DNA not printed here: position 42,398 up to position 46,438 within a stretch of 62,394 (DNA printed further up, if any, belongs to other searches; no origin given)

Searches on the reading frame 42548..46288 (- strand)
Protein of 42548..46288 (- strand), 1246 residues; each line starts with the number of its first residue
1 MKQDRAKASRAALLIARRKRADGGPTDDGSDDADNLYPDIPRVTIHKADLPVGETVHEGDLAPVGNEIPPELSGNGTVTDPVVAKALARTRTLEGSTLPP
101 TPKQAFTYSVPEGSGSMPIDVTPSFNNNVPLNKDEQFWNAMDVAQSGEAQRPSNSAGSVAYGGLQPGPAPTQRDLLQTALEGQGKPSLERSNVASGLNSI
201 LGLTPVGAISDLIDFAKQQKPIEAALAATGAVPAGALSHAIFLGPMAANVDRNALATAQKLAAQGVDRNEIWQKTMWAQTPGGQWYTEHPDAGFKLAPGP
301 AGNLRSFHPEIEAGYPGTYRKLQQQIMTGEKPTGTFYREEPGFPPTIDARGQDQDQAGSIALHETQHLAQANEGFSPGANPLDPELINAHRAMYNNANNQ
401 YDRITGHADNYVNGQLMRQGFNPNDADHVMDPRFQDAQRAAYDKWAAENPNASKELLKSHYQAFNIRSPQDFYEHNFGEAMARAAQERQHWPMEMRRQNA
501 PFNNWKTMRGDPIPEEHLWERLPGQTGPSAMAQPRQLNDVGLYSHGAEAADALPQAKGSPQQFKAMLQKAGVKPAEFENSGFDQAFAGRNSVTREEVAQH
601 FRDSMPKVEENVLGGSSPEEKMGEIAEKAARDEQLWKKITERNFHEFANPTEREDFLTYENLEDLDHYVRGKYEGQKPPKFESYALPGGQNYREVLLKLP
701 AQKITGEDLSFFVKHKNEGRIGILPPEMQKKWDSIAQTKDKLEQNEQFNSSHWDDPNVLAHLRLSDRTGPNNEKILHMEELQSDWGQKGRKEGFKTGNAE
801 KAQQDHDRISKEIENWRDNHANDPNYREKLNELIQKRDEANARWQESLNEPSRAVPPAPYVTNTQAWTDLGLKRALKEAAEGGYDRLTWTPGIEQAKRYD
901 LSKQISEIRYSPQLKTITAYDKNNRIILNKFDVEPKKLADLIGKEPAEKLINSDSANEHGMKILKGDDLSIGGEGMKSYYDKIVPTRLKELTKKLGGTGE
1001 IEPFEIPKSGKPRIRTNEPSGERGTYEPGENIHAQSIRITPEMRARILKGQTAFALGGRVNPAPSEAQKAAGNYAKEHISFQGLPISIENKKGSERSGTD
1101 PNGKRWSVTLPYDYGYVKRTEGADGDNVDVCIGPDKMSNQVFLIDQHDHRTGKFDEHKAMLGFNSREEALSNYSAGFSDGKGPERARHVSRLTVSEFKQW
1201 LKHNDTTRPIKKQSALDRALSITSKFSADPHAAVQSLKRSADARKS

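Call 57: search_protein_families(library=phrogs, proteins=[window:42548-46288:-], max_evalue=0.00001)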
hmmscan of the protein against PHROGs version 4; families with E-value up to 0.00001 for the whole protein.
window:42548-46288:- (1246 aa): 11 families
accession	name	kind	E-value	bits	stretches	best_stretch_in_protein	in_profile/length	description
phrog_37402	-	unknown function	3.1e-50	171.5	1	1060-1228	1095-1267/2639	-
phrog_30335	-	unknown function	4e-46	157.8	1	1062-1214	756-905/2900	-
phrog_4272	-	unknown function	1.4e-34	120.6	1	1064-1212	122-266/764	-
phrog_4660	-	head and packaging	8.3e-33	114.7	1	1077-1211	635-763/765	minor head protein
phrog_938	-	lysis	3.7e-32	111.5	1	1061-1212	1494-1647/2185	endolysin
phrog_20705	-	head and packaging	1.1e-31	110.9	1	1060-1208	14-161/690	virion structural protein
phrog_10089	-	moron, auxiliary metabolic gene and host takeover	7.5e-31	106.8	1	1012-1212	873-1033/4647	DarB-like antirestriction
phrog_5143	-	unknown function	5.3e-29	101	1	1062-1214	710-867/2204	-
phrog_33607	-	unknown function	5e-21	76.2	1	1086-1174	118-203/287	-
phrog_7348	-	lysis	3.9e-15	54.9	1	539-984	1622-2052/2564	endolysin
phrog_29900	-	unknown function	4.8e-15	55.4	1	1063-1202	764-903/1028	-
